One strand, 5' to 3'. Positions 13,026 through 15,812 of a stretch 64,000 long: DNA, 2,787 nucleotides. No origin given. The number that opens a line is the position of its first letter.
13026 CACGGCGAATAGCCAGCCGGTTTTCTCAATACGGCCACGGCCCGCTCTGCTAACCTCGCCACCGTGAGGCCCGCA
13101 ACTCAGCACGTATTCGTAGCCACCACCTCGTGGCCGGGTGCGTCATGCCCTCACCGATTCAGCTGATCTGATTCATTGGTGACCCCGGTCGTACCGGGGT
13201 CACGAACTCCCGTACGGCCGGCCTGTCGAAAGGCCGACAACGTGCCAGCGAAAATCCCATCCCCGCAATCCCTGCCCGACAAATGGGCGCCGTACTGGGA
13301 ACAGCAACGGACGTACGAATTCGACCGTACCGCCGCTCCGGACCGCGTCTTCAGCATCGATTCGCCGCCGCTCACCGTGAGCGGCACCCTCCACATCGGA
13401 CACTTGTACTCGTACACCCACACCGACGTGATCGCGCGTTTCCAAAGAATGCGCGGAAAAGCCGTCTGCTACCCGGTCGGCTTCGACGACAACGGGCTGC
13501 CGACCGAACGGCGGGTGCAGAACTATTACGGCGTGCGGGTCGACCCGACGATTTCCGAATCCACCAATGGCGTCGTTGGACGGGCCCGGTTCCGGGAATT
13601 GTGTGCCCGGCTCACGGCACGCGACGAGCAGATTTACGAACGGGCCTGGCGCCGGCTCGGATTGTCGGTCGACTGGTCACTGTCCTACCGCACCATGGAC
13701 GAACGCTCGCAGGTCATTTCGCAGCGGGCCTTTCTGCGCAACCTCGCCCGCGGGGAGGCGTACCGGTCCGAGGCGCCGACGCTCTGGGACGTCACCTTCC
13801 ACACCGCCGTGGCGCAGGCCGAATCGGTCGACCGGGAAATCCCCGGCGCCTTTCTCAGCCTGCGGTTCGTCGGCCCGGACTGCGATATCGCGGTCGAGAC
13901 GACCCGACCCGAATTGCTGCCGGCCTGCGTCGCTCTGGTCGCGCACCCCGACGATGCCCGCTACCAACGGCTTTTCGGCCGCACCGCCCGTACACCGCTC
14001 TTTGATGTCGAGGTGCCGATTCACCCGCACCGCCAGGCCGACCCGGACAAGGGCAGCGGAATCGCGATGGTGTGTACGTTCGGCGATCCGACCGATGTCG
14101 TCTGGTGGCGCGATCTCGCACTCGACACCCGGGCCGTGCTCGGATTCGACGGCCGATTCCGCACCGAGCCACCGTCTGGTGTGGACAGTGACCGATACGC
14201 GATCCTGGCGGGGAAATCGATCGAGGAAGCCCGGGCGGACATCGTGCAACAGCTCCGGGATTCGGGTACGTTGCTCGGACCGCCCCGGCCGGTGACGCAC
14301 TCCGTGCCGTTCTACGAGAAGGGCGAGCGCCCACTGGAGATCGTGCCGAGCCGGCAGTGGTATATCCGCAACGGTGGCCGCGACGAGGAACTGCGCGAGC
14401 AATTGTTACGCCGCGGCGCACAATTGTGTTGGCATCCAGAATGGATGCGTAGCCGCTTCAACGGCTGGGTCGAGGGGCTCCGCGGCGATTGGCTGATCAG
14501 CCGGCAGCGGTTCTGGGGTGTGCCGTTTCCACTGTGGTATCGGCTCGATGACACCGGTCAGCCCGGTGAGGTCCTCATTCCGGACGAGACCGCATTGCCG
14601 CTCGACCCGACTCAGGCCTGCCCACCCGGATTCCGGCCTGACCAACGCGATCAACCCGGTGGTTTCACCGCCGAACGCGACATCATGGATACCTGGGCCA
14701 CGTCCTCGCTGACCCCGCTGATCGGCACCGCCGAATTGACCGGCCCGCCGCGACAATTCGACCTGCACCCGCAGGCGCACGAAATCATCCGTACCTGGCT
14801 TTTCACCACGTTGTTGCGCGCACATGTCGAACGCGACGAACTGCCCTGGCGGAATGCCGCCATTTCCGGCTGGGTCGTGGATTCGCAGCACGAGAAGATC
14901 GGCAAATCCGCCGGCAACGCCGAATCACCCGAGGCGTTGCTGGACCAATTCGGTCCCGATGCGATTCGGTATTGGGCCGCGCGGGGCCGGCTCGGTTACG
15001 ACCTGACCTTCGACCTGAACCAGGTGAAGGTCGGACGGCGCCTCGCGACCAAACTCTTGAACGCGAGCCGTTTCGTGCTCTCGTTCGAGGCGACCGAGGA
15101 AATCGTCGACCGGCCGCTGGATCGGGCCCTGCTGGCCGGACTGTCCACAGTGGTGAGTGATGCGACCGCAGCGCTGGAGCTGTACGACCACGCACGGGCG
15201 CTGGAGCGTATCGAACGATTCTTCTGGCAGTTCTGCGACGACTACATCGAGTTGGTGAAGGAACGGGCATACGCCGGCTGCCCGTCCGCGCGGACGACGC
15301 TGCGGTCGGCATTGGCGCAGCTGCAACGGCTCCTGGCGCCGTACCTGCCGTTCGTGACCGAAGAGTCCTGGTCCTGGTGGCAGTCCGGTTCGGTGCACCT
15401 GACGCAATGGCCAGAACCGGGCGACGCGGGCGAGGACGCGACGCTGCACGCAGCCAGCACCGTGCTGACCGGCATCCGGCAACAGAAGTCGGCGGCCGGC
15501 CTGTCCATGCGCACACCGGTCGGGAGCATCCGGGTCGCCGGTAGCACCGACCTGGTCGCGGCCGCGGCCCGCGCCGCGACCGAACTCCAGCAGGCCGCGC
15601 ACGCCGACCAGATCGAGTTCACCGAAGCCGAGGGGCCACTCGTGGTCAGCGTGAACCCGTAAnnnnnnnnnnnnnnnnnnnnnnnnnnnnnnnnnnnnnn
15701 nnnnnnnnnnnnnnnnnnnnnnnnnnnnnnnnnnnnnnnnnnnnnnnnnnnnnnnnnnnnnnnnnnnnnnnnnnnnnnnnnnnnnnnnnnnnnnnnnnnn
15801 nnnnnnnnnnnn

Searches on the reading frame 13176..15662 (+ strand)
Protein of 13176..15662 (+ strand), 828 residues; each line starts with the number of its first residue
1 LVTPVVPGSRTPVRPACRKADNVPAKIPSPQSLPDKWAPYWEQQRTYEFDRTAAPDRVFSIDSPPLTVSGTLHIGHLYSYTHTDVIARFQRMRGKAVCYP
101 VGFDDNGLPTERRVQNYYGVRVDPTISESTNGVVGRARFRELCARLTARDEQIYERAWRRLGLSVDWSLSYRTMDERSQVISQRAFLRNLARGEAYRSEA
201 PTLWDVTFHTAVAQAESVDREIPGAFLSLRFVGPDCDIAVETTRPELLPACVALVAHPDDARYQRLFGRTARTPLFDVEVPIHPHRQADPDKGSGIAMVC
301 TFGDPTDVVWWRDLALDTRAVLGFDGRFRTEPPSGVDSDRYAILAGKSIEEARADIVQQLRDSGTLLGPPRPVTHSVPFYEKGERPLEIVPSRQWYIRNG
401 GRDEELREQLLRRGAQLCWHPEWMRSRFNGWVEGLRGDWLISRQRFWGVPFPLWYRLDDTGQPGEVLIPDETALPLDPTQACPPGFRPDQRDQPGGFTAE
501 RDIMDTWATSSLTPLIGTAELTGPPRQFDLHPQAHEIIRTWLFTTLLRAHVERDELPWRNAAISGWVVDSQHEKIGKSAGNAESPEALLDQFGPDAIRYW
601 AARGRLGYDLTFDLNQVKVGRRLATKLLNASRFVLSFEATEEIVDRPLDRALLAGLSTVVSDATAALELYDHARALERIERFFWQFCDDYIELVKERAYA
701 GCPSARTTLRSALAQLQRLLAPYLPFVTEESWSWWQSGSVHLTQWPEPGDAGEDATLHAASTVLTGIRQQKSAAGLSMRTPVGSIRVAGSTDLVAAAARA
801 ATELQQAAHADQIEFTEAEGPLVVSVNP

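Call 8: search_protein_families(library=pfam, proteins=[window:13176-15662:+], max_evalue=0.001)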
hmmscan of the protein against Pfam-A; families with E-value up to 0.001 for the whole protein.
window:13176-15662:+ (828 aa): 4 families
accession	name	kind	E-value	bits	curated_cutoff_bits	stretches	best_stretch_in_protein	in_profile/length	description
PF00133.28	tRNA-synt_1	-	2.8e-64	217.8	22.7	1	38-612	3-413/414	tRNA synthetases class I (I, L, M and V)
PF08264.19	Anticodon_1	-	2.9e-25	89.3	25.1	1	649-781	1-143/148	Anticodon-binding domain of tRNA ligase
PF09334.17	tRNA-synt_1g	-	2.9e-15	56.4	20.1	1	68-114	10-56/391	tRNA synthetases class I (M)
PF01921.24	tRNA-synt_1f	-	0.00051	19.5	27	0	566-617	274-325/360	tRNA synthetases class I (K)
